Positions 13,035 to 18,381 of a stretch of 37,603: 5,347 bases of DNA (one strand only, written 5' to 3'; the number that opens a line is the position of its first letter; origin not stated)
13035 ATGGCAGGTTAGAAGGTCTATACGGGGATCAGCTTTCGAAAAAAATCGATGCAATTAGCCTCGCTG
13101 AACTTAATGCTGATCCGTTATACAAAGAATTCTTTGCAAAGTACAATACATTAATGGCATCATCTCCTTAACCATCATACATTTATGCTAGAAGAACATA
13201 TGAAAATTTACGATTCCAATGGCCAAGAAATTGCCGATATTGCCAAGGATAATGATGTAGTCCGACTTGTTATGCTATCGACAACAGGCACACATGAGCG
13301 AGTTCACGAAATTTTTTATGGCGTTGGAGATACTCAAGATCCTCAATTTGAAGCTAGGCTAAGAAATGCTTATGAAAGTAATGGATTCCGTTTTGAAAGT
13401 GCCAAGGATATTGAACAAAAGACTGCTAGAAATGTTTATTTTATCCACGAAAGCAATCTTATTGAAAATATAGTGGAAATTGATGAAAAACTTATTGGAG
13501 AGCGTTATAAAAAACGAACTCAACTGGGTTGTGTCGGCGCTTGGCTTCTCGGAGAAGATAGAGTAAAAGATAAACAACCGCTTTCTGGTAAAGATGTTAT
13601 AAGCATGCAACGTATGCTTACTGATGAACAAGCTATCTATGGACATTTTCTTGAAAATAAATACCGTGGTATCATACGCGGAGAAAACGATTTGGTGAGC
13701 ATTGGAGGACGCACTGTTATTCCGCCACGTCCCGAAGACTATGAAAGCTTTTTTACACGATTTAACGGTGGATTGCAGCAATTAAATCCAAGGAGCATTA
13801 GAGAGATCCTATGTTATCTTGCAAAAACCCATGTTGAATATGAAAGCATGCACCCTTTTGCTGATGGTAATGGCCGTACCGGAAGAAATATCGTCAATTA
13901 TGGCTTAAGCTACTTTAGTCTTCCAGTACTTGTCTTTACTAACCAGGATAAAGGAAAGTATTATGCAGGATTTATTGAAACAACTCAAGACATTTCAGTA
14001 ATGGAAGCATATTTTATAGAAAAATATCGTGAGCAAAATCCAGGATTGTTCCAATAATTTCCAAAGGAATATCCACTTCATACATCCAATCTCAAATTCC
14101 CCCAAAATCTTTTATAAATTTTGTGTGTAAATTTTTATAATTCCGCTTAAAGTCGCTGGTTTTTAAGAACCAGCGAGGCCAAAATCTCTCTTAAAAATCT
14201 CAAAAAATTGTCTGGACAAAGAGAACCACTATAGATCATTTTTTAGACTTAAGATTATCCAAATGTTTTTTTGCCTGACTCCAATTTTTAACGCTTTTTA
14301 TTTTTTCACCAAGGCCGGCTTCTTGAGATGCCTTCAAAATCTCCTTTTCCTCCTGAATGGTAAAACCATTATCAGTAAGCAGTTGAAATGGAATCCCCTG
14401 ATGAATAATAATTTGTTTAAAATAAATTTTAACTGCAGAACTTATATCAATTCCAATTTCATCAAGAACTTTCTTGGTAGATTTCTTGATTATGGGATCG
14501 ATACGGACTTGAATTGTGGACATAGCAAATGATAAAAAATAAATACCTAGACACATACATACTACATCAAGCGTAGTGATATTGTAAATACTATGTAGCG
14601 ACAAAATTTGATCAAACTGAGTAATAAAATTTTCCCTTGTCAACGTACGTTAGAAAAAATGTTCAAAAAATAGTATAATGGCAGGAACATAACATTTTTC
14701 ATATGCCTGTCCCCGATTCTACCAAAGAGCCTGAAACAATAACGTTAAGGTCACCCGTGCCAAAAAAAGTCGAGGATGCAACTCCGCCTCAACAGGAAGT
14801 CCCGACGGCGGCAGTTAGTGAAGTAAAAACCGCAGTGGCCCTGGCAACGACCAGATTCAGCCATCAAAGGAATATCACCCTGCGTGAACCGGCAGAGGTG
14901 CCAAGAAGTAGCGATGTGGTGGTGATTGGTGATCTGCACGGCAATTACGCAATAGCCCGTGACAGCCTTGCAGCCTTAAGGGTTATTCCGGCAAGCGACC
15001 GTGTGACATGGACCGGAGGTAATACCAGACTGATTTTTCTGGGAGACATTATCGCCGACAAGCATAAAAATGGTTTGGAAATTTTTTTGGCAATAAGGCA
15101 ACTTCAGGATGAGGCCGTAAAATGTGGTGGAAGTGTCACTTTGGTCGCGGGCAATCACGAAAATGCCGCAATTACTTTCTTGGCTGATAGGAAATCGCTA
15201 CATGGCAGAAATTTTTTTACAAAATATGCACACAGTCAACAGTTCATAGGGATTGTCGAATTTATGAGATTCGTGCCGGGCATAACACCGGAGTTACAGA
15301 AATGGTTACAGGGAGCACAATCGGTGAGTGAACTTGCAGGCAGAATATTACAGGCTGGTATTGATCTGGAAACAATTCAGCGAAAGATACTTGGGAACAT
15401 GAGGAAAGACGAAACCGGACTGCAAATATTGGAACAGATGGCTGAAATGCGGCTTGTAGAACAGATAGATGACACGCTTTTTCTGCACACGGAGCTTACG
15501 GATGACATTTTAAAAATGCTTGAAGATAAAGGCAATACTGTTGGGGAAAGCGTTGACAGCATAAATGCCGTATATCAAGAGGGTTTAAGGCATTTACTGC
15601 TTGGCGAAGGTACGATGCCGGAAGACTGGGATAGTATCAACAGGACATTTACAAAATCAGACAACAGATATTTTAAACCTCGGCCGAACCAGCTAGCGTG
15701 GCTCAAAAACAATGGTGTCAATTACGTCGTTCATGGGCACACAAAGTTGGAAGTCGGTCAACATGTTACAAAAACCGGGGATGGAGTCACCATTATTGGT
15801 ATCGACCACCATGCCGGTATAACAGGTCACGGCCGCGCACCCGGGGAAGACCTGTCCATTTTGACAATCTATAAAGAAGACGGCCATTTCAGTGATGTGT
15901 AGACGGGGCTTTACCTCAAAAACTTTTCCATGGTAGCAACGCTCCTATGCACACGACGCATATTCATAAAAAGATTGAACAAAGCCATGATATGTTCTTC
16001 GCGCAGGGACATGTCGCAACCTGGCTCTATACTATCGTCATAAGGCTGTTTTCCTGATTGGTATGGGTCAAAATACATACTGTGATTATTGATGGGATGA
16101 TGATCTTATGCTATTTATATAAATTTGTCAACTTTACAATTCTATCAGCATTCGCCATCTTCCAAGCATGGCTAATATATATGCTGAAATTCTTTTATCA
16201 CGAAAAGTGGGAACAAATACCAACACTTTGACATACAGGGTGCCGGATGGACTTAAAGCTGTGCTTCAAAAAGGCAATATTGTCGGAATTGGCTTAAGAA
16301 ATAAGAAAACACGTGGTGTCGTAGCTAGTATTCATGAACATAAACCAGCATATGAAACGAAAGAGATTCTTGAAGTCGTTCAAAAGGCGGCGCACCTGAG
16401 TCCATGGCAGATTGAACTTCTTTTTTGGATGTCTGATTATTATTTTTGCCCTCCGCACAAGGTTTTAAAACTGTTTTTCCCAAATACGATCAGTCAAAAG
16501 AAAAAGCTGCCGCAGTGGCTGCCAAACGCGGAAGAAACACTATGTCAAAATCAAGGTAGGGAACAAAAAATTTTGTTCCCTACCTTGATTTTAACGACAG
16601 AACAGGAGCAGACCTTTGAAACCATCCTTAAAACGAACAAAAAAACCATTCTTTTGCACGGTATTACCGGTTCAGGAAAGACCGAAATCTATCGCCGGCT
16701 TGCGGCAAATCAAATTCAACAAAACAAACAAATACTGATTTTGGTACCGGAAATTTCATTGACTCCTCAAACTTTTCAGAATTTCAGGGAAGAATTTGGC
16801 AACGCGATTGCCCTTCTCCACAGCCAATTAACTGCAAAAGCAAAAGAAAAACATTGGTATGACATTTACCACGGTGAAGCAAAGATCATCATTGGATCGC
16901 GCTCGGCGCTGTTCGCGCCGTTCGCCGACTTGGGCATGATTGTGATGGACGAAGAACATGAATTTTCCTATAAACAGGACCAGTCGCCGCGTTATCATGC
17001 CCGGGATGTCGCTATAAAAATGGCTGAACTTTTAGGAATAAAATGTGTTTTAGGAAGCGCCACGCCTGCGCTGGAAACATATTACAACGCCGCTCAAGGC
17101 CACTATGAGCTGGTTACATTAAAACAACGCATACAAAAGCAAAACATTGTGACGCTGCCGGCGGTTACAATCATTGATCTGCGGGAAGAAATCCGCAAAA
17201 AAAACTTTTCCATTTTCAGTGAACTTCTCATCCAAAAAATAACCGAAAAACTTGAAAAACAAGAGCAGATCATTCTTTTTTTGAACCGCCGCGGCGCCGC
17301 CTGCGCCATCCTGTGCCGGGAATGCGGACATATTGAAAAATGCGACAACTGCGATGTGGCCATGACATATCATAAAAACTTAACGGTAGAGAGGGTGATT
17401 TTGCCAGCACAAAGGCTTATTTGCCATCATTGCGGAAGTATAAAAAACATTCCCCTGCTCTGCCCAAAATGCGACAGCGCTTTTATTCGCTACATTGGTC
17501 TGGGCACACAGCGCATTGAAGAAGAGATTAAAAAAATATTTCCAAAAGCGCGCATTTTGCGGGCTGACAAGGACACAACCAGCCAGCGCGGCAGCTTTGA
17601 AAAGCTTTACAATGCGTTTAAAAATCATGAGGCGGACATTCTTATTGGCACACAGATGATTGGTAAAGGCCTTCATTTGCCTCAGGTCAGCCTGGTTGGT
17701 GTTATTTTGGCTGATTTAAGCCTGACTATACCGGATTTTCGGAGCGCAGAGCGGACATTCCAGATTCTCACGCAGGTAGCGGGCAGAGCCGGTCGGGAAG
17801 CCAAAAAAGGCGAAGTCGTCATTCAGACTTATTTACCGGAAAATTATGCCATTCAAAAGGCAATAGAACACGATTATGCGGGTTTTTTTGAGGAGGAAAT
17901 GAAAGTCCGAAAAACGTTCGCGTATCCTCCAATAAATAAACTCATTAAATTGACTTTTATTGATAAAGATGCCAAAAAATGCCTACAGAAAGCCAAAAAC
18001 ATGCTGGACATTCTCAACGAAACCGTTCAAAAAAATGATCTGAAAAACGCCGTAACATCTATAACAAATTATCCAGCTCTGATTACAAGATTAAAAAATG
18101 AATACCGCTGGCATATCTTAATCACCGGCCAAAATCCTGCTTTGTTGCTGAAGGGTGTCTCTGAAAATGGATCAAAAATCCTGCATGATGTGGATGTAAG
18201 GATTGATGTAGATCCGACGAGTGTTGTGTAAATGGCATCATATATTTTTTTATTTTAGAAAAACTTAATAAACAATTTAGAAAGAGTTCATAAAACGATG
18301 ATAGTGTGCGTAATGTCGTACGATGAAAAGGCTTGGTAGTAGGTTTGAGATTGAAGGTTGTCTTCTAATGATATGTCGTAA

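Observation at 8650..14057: Three-gene Fic operon: small coiled-coil protein, 1389-aa giant Fic protein, and a paralogous stand-alone Fic protein (polymorphic-toxin-like layout)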

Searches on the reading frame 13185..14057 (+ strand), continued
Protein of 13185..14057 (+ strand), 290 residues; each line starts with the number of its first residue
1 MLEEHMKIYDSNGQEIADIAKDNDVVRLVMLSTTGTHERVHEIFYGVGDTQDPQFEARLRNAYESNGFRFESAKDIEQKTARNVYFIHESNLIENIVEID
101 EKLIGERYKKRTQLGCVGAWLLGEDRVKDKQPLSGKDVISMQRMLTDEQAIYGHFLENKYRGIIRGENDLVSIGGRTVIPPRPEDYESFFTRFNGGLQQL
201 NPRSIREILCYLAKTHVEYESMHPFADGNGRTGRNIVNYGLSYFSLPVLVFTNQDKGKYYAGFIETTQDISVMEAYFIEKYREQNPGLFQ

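Call 37: predict_structure(alignment_id=A1)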
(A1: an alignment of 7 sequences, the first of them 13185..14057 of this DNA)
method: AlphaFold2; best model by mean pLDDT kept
length: 290 residues; sequences in the alignment: 7
mean_pLDDT: 83.8   pTM: 0.80
mean pLDDT of the five models: 83.8, 82.8, 81.4, 80.7, 71.0
residues with pLDDT >= 90: 102; 70-90: 145; 50-70: 40; < 50: 3
segments of 3 or more residues with pLDDT < 50: none
pLDDT, mean of each block of 10 residues (from residue 1): 69 81 77 73 87 85 88 84 91 73 93 93 91 92 90 83 77 70 89 96 93 90 75 92 93 72 58 89 86
secondary structure, 60 per line:
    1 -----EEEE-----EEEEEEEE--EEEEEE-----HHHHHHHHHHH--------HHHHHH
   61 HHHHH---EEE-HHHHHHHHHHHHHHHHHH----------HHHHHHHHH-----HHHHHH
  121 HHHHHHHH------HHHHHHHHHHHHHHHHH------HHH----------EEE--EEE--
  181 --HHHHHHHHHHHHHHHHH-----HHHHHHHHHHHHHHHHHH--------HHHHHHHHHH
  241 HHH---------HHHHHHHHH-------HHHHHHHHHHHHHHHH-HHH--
elements in order: E6-9 E15-22 E25-30 H36-46 H55-65 E69-71 H73-90 H101-109 H115-128 H135-151 E171-173 E176-178 H183-199 H205-222 H231-243 H253-261 H269-284

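Call 42: fold_search(model_id=the predicted structure, library=pdb)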
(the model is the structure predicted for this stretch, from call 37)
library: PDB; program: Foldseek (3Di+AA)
matches with E <= 10: 231; with E <= 0.001: 32
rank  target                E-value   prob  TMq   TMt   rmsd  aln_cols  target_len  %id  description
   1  9yz5_A                4.2e-06  1.00  0.54  0.48   8.1       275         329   16  human FicD bound with farnesyl pyrophosphate (released 2026-02-25)
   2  4u0z_A                4.9e-06  1.00  0.50  0.46  10.5       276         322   16  Eukaryotic Fic Domain containing protein with bound APCPP (released 2014-12-10)
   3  3cuc_A                4.9e-06  1.00  0.52  0.56   7.5       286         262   16  CRYSTAL STRUCTURE OF A FIC DOMAIN CONTAINING SIGNALING PROTEIN (BT_2513) FROM BACTEROIDES THETAIOTAOMICRON VPI-5482 AT (released 2008-04-29)
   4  4u0z_H                5.6e-06  1.00  0.50  0.47  10.4       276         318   16  Eukaryotic Fic Domain containing protein with bound APCPP (released 2014-12-10)
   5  4u0z_F                5.6e-06  1.00  0.50  0.46  10.5       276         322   16  Eukaryotic Fic Domain containing protein with bound APCPP (released 2014-12-10)
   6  4u0z_G                5.6e-06  1.00  0.51  0.46  10.4       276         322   16  Eukaryotic Fic Domain containing protein with bound APCPP (released 2014-12-10)
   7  4u07_A                7.2e-06  1.00  0.48  0.44  17.0       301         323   15  ATP bound to eukaryotic FIC domain containing protein (released 2014-12-10)
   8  4u0z_B                8.7e-06  1.00  0.50  0.45  10.3       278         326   17  Eukaryotic Fic Domain containing protein with bound APCPP (released 2014-12-10)
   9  6i7h                  1.0e-05  1.00  0.49  0.44  17.1       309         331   15  Crystal structure of dimeric FICD mutant K256S (released 2019-09-25)
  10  4u0z_E                1.1e-05  1.00  0.50  0.46  10.0       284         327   15  Eukaryotic Fic Domain containing protein with bound APCPP (released 2014-12-10)
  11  4u0z_C                1.1e-05  1.00  0.50  0.45   8.4       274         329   17  Eukaryotic Fic Domain containing protein with bound APCPP (released 2014-12-10)
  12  6zmd_B                1.1e-05  1.00  0.51  0.46   8.0       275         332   16  Crystal structure of HYPE covalently tethered to BiP bound to AMP-PNP (released 2021-04-14)
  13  4u0u_A                1.1e-05  1.00  0.50  0.44  16.8       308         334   15  Wild type eukaryotic fic domain containing protein with ADP (released 2014-12-10)
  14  6i7j                  1.2e-05  1.00  0.53  0.46   7.9       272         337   15  Crystal structure of monomeric FICD mutant L258D (released 2019-09-25)
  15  6i7g_B                1.2e-05  1.00  0.53  0.46   8.1       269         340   16  Crystal structure of dimeric wild type FICD complexed with ATP (released 2019-09-25)
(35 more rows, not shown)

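Call 53: search_protein_families(library=padloc, proteins=[window:13185-14057:+], max_evalue=0.01)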
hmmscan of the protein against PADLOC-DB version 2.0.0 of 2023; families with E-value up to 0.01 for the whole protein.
window:13185-14057:+ (290 aa): 9 families
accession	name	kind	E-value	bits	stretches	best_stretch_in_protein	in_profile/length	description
PDLC03963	SoFic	-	1.3e-15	55.7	1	89-268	63-245/361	-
PDLC04840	PDC-S04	-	2.8e-13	48.1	1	203-271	136-202/227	-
PDLC04836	PDC-S04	-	1.7e-11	41.8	1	208-279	154-225/244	-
PDLC04839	PDC-S04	-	9.7e-10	36.4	1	186-276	104-197/205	-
PDLC04837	PDC-S04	-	3e-07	28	1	211-277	153-220/234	-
PDLC04966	PDC-S24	-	0.00031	17.7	1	130-241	229-336/497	-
PDLC04841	PDC-S04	-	0.00092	16.9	0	213-274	200-261/292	-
PDLC04838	PDC-S04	-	0.0011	16.7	1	204-236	125-157/209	-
PDLC03996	PD-Lambda-5_A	-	0.0016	15.2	1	232-274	48-88/613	-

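Call 54: search_protein_families(library=ncbifam, proteins=[window:13185-14057:+], max_evalue=0.01)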
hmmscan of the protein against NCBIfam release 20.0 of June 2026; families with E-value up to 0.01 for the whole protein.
window:13185-14057:+ (290 aa): 2 families
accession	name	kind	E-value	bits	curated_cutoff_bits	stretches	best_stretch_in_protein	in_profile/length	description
NF046030.1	ProtAdlyltaseSoFic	equivalog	2.1e-07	30.2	550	1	209-269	179-245/361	protein adenylyltransferase Fic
NF043028.1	T4SS_AnkX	equivalog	0.0053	14.9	1400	0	204-248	206-251/938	Dot/Icm T4SS effector AnkN/AnkX/LegA8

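Call 55: search_protein_families(library=phrogs, proteins=[window:13185-14057:+], max_evalue=0.01)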
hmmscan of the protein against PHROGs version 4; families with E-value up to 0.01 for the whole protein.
window:13185-14057:+ (290 aa): 3 families
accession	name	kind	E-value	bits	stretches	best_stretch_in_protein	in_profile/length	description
phrog_11900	-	unknown function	9.3e-13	49.2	1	176-276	108-212/230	-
phrog_5978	-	unknown function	7.9e-09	36.1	1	115-241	94-218/364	-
phrog_23170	-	unknown function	0.00026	21.7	1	204-239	106-141/191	-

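Call 77: search_protein_families(library=pfam, proteins=[L001:10001-10270:+, L001:4804-5124:+, L002:647-997:+], max_evalue=1)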
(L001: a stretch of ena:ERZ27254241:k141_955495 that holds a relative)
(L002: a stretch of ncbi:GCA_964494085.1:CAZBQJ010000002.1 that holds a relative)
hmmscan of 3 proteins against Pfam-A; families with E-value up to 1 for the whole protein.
L001:10001-10270:+ (90 aa): 0 families

L001:4804-5124:+ (106 aa): 1 family
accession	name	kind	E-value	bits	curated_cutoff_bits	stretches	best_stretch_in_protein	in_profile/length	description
PF03304.18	Mlp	-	0.23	12.5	21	0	14-106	32-80/121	Mlp lipoprotein family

L002:647-997:+ (116 aa): 1 family
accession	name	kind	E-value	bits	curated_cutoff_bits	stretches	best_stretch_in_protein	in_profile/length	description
PF08672.17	ANAPC2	-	0.11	13.4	23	1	33-74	6-50/60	Anaphase promoting complex (APC) subunit 2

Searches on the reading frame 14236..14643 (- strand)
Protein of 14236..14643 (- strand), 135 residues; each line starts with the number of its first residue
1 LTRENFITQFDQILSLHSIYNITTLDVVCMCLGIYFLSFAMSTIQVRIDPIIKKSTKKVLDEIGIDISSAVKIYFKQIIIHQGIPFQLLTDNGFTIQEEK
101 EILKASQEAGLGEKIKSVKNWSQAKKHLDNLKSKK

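Call 4: search_protein_families(library=pfam, proteins=[window:14236-14643:-], max_evalue=0.1)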
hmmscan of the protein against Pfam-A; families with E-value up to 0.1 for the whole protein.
window:14236-14643:- (135 aa): 1 family
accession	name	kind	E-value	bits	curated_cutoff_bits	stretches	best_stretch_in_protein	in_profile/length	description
PF04221.18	RelB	-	3.3e-11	43.4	22.4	1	41-118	1-75/82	RelB antitoxin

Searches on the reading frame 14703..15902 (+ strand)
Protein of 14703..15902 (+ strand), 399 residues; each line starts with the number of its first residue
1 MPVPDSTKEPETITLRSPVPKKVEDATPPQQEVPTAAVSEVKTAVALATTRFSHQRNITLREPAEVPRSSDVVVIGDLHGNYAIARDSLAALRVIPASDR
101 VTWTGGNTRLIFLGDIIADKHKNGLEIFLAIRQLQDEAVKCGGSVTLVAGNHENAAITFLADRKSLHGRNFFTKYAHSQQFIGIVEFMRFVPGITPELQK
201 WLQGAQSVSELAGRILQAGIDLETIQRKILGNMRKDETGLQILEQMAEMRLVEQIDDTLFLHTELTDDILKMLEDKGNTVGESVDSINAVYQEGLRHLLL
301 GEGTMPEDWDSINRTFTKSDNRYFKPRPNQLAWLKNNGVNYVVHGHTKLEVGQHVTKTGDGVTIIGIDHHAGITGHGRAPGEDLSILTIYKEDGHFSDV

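Call 4: search_protein_families(library=pfam, proteins=[window:14703-15902:+], max_evalue=0.1)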
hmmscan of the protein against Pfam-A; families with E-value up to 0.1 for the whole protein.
window:14703-15902:+ (399 aa): 1 family
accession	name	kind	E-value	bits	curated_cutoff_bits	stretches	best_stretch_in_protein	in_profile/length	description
PF00149.33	Metallophos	-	9.3e-10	39.7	21.5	1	72-347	3-188/191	Calcineurin-like phosphoesterase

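Call 53: search_protein_families(library=padloc, proteins=[window:14703-15902:+], max_evalue=0.01)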
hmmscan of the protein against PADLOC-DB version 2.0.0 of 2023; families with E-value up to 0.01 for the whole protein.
window:14703-15902:+ (399 aa): 0 families

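Call 54: search_protein_families(library=ncbifam, proteins=[window:14703-15902:+], max_evalue=0.01)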
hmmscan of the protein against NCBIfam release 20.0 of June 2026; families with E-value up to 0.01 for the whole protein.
window:14703-15902:+ (399 aa): 2 families
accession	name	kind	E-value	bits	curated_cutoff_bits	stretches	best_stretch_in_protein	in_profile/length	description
TIGR04123.1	P_estr_lig_assc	hypoth_equivalog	0.00094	18.6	150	0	108-154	66-110/207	ligase-associated DNA damage response endonuclease PdeM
NF001204.0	PRK00166.1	equivalog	0.0078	15.5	176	0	73-189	4-103/276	symmetrical bis(5'-nucleosyl)-tetraphosphatase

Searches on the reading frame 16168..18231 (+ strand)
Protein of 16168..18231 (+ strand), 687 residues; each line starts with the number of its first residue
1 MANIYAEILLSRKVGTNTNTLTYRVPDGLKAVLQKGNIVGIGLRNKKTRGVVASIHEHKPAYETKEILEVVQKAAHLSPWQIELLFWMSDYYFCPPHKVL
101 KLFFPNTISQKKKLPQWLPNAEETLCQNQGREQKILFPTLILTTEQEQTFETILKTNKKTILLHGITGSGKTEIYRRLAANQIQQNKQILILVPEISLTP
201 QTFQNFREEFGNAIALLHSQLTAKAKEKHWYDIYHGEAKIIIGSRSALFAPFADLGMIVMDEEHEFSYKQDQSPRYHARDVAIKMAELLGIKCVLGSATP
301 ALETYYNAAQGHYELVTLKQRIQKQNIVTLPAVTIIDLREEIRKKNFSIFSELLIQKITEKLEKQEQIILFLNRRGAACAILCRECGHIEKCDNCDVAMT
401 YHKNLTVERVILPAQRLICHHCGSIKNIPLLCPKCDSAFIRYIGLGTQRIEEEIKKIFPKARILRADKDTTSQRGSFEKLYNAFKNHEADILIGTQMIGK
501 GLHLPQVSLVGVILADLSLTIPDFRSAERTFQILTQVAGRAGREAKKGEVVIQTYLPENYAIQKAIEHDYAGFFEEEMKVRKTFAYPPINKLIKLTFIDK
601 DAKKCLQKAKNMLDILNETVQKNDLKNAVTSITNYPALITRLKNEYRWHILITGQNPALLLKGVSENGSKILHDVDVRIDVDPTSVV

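Call 7: search_protein_families(library=pfam, proteins=[window:16168-18231:+], max_evalue=0.001)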
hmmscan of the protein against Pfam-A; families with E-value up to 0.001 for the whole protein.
window:16168-18231:+ (687 aa): 8 families
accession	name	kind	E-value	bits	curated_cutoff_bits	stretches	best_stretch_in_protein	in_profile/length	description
PF00270.35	DEAD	-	7.1e-23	81.6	26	1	144-304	2-163/167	DEAD/DEAH box helicase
PF17764.6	PriA_3primeBD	-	2.5e-17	63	22.7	1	18-105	9-96/96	3'DNA-binding domain (3'BD)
PF04851.21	ResIII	-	5.6e-16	59.3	22.5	1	142-300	4-162/164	Type III restriction enzyme, res subunit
PF00271.37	Helicase_C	-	2.2e-11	44.4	23.5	1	460-543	39-108/110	Helicase conserved C-terminal domain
PF18074.6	PriA_C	-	2.3e-11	44.8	26.9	1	590-683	3-95/95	Primosomal protein N C-terminal domain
PF13604.12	AAA_30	-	0.00012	22.3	27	1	142-225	2-81/191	AAA domain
PF18319.7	Zn_ribbon_PriA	-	0.00016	22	26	1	392-404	1-13/27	PriA DNA helicase Cys-rich region (CRR) domain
PF13401.12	AAA_22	-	0.00024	21.9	27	1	157-239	4-84/130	AAA domain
